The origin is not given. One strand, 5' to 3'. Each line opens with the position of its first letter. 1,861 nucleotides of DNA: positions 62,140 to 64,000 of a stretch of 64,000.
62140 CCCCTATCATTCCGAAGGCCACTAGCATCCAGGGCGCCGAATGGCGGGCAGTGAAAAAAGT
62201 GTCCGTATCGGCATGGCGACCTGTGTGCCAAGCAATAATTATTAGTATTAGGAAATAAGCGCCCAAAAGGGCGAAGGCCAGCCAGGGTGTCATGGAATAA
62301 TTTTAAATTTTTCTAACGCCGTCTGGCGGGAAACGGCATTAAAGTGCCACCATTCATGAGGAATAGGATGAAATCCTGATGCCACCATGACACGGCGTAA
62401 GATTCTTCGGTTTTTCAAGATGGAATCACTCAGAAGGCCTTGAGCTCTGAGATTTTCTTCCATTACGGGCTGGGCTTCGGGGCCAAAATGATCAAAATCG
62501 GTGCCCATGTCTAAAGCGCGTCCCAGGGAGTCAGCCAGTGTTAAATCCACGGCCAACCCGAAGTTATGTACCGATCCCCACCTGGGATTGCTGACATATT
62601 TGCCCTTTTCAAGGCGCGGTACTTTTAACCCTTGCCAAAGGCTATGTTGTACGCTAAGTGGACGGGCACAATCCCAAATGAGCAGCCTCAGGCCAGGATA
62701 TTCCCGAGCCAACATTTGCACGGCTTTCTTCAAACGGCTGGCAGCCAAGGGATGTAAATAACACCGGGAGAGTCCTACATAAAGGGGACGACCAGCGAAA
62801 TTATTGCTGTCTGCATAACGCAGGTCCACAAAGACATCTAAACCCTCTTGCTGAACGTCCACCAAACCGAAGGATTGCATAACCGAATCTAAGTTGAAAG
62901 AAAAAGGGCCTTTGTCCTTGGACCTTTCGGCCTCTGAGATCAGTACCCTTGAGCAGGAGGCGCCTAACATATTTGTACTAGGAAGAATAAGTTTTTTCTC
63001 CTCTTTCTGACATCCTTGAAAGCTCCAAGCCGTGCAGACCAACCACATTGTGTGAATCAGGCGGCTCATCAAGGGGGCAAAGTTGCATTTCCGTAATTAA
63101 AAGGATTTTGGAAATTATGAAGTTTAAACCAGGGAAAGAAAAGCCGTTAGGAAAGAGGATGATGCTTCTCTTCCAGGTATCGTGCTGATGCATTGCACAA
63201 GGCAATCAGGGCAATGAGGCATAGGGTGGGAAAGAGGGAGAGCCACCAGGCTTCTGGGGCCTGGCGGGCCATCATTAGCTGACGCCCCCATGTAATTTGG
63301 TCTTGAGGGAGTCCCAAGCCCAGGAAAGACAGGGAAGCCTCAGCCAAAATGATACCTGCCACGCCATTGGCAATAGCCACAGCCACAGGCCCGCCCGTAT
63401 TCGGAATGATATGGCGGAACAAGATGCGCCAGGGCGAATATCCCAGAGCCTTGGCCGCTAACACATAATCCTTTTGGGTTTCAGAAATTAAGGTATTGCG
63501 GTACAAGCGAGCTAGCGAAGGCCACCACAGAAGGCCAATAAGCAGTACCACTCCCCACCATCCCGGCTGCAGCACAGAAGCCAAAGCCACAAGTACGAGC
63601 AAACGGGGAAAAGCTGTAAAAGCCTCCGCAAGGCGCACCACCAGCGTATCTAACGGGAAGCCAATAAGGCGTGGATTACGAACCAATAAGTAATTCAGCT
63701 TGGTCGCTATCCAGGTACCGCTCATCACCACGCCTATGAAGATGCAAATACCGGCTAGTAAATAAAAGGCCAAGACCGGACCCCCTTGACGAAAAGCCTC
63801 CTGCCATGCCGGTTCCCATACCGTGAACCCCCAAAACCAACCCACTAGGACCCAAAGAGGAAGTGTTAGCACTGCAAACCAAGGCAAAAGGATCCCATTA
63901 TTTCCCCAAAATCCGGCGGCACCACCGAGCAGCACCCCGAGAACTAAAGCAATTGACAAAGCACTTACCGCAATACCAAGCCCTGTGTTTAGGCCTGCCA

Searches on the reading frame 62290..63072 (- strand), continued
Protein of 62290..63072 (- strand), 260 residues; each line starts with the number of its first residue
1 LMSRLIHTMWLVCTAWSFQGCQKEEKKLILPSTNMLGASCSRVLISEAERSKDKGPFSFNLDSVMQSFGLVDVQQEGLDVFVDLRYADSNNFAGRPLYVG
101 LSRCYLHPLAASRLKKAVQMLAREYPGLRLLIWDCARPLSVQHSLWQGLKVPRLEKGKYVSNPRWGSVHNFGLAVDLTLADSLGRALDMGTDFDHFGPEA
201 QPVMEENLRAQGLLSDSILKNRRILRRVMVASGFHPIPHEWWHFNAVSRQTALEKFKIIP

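Call 17: find_encoding_contigs(protein=P0006, flank=10000, max_places=2)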
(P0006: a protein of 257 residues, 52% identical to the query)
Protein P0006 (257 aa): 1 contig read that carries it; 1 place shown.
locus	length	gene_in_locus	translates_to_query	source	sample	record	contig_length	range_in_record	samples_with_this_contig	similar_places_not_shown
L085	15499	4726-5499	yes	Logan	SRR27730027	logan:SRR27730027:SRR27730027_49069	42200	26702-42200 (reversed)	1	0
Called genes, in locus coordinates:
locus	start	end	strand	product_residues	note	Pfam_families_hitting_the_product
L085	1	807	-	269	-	?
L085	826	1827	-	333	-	PF00793:DAHP_synth_1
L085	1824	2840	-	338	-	PF00834:Ribul_P_3_epim, PF00571:CBS (faint)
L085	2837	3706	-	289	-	PF00582:Usp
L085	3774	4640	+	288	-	PF01048:PNP_UDP_1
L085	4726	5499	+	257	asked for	PF01427:Peptidase_M15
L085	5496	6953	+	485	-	PF00474:SSF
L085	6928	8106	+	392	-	PF16115:DUF4831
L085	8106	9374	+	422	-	PF11013:DUF2851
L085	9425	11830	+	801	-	PF13620:CarboxypepD_reg, PF13715:CarbopepD_reg_2, PF22904:NOMO1-like_2nd (weak), PF07715:Plug, PF00593:TonB_dep_Rec_b-barrel, PF14905:OMP_b-brl_3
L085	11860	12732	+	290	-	PF00892:EamA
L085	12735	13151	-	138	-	PF00072:Response_reg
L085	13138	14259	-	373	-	PF02518:HATPase_c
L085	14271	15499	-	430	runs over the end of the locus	PF13229:Beta_helix (faint)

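Call 27: find_encoding_contigs(protein=P0004, flank=10000, max_places=2)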
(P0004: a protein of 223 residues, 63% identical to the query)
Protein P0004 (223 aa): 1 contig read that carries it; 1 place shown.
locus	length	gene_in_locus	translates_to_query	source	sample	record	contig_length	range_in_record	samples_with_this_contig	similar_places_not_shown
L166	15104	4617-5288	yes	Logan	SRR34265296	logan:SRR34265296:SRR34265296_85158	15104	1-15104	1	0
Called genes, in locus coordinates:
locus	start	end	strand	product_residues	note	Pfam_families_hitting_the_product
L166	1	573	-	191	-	?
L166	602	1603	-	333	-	PF00793:DAHP_synth_1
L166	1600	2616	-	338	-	PF00834:Ribul_P_3_epim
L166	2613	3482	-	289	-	PF00582:Usp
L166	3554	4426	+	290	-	PF01048:PNP_UDP_1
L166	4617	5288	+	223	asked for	PF01427:Peptidase_M15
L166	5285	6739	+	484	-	PF00474:SSF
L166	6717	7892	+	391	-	PF16115:DUF4831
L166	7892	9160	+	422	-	PF11013:DUF2851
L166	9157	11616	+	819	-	PF13620:CarboxypepD_reg, PF13715:CarbopepD_reg_2, PF22904:NOMO1-like_2nd (weak), PF07715:Plug, PF00593:TonB_dep_Rec_b-barrel, PF14905:OMP_b-brl_3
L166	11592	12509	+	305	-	PF00892:EamA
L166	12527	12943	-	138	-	PF00072:Response_reg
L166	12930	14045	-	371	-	PF02518:HATPase_c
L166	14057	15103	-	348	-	?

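Call 28: find_encoding_contigs(protein=P0003, flank=10000, max_places=2)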
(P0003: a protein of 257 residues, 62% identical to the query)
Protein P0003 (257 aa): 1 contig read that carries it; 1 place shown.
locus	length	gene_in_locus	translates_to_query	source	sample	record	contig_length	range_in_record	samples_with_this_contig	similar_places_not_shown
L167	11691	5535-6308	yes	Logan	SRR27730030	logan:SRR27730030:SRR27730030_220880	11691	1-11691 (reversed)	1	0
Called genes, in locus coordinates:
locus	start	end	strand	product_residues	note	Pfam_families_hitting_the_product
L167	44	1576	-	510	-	PF28494:GlyRS_ins_1, PF00587:tRNA-synt_2b, PF03129:HGTP_anticodon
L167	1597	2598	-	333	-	PF00793:DAHP_synth_1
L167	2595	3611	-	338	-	PF00834:Ribul_P_3_epim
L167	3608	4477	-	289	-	PF00582:Usp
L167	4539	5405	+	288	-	PF01048:PNP_UDP_1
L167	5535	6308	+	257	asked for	PF01427:Peptidase_M15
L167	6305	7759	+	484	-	PF00474:SSF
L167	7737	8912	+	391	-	PF16115:DUF4831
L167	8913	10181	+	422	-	PF11013:DUF2851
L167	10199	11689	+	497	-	?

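Call 35: search_solved_structures(query=window:62293-63069:-, max_evalue=0.001, show_alignments=1)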
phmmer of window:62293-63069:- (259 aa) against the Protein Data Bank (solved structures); distinct sequences matched with E-value up to 0.001: 1.
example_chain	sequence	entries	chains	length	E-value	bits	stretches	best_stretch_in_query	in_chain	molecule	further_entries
1r44_A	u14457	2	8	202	2.3e-10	43.4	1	80-243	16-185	D-alanyl-D-alanine dipeptidase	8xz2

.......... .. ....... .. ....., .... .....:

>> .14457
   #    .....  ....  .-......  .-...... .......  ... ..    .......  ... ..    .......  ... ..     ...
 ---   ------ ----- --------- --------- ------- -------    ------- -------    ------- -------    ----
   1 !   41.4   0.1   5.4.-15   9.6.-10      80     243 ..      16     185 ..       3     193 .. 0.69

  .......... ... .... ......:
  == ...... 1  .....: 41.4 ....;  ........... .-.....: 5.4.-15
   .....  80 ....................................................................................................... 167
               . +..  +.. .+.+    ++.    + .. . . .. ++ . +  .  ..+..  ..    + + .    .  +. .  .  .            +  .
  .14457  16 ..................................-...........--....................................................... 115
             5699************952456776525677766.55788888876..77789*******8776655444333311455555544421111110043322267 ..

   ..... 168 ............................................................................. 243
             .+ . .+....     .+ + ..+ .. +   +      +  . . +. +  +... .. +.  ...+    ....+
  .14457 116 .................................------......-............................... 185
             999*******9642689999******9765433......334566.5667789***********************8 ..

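Call 49: search_protein_families(library=pfam, proteins=[L083:9022-9888:+], max_evalue=0.01)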
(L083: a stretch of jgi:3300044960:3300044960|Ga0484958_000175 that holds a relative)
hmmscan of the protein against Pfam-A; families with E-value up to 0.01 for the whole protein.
L083:9022-9888:+ (288 aa): 1 family
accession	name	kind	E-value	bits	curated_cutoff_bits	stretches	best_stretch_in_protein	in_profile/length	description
PF01048.26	PNP_UDP_1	-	9.9e-28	97.6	25.1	1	29-263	3-201/233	Phosphorylase superfamily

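Call 61: search_protein_families(library=pfam, proteins=[L009:9077-9904:+, L070:8626-10191:-, L026:14821-15636:+, L028:10615-12156:+, L004:10687-11550:+], max_evalue=0.00001)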
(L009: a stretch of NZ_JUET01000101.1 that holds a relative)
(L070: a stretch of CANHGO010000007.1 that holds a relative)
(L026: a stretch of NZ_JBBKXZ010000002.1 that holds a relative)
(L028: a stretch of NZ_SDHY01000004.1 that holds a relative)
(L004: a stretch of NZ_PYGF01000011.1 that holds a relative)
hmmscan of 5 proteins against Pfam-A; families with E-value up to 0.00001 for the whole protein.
L009:9077-9904:+ (275 aa): 1 family
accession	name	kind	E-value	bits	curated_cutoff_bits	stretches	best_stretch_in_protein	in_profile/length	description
PF01177.27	Asp_Glu_race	-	1.2e-14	55.1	31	1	16-208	16-197/211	Asp/Glu/Hydantoin racemase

L070:8626-10191:- (521 aa): 1 family
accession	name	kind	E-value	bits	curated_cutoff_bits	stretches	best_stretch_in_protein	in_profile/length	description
PF07670.19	Gate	-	1.1e-19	71.2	29.6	2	388-489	2-101/104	Nucleoside recognition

L026:14821-15636:+ (271 aa): 5 families
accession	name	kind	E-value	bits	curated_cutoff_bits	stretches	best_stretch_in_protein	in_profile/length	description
PF00106.31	adh_short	-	3.9e-44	150.9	26.6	1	3-187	1-190/195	short chain dehydrogenase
PF13561.12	adh_short_C2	-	3.7e-32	112.2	27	1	9-200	1-197/236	Enoyl-(Acyl carrier protein) reductase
PF13460.12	NAD_binding_10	-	1.8e-06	28.4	27.2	1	9-66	1-59/184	NAD(P)H-binding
PF08643.16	DUF1776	-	4.4e-06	26.8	25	0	82-255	101-287/294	Fungal family of unknown function (DUF1776)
PF08659.16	KR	-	8.3e-06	26.3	22.6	0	4-156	2-159/180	KR domain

L028:10615-12156:+ (513 aa): 1 family
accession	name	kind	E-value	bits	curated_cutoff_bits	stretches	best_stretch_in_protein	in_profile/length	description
PF02321.23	OEP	-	5.7e-50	170.2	22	2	283-496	2-175/187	Outer membrane efflux protein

L004:10687-11550:+ (287 aa): 1 family
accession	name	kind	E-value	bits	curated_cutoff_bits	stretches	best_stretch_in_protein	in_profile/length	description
PF06283.17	ThuA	-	1.2e-78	264.6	33.4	1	67-280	1-209/209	Trehalose utilisation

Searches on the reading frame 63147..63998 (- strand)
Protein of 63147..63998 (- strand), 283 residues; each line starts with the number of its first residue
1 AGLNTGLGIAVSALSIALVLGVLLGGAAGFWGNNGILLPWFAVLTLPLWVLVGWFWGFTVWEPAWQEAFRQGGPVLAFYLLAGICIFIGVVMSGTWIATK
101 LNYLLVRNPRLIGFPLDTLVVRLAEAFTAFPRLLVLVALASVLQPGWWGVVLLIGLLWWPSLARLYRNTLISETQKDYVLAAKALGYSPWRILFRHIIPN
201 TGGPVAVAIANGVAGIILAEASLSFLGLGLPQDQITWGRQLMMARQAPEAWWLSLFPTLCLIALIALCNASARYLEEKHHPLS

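Call 3: search_protein_families(library=pfam, proteins=[window:63147-63998:-], max_evalue=0.01)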
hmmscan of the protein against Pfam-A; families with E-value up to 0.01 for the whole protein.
window:63147-63998:- (283 aa): 1 family
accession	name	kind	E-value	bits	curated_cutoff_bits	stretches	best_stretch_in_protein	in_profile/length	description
PF00528.27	BPD_transp_1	-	2.2e-27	96.4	26.4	1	111-277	11-180/184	Binding-protein-dependent transport system inner membrane component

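Call 4: search_protein_families(library=ncbifam, proteins=[window:63147-63998:-], max_evalue=0.01)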
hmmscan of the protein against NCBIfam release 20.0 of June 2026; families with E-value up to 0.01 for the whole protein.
window:63147-63998:- (283 aa): 22 families
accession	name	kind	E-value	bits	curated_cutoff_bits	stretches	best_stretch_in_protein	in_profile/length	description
NF045476.1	Opp4C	equivalog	6.1e-39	134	350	1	101-265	93-261/278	oligopeptide ABC transporter permease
NF045474.1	Opp2C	equivalog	6.7e-35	120.8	300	1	115-277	70-233/236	nickel transporter permease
TIGR02790.1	nickel_nikC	equivalog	1.3e-28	100.3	358.45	1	81-271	58-249/258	nickel ABC transporter permease subunit NikC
NF045473.1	Opp1C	equivalog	3.5e-27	95.5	350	1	116-270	99-254/267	nickel/cobalt ABC transporter permease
NF045475.1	Opp3C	equivalog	8.4e-24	84.3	450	1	111-251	154-294/328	oligopeptide ABC transporter permease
NF007738.0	PRK10417.1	equivalog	9.4e-23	81.1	335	1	80-276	67-264/277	nickel ABC transporter permease subunit NikC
NF007376.0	PRK09881.1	equivalog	2.5e-21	75.9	434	1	92-262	101-272/298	D,D-dipeptide ABC transporter permease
NF011662.0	PRK15082.1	equivalog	2.6e-20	73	484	1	116-262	132-279/303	glutathione ABC transporter permease GsiD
NF011935.0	PRK15406.1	equivalog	3.7e-19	69.6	433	1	93-265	110-283/302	oligopeptide ABC transporter permease OppC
NF047573.1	opine_perm_CntC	exception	5.2e-19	68.6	440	1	116-247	103-234/271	staphylopine uptake ABC transporter permease subunit CntC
NF008160.0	PRK10913.1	equivalog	8.5e-19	68.1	483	1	113-264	127-279/300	dipeptide ABC transporter permease DppC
NF011596.0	PRK15021.1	subfamily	6.8e-17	61.5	439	1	65-267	122-323/341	microcin C ABC transporter permease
NF043080.1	MMSYN1_0166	equivalog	4.8e-14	52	370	1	116-258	133-280/307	oligopeptide ABC transporter permease OppC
NF045472.1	Opp4B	equivalog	1.4e-06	27.9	450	1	153-229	194-274/319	oligopeptide ABC transporter permease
NF045470.1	Opp2B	equivalog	1.5e-06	27.6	350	1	154-227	176-253/300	nickel ABC transporter permease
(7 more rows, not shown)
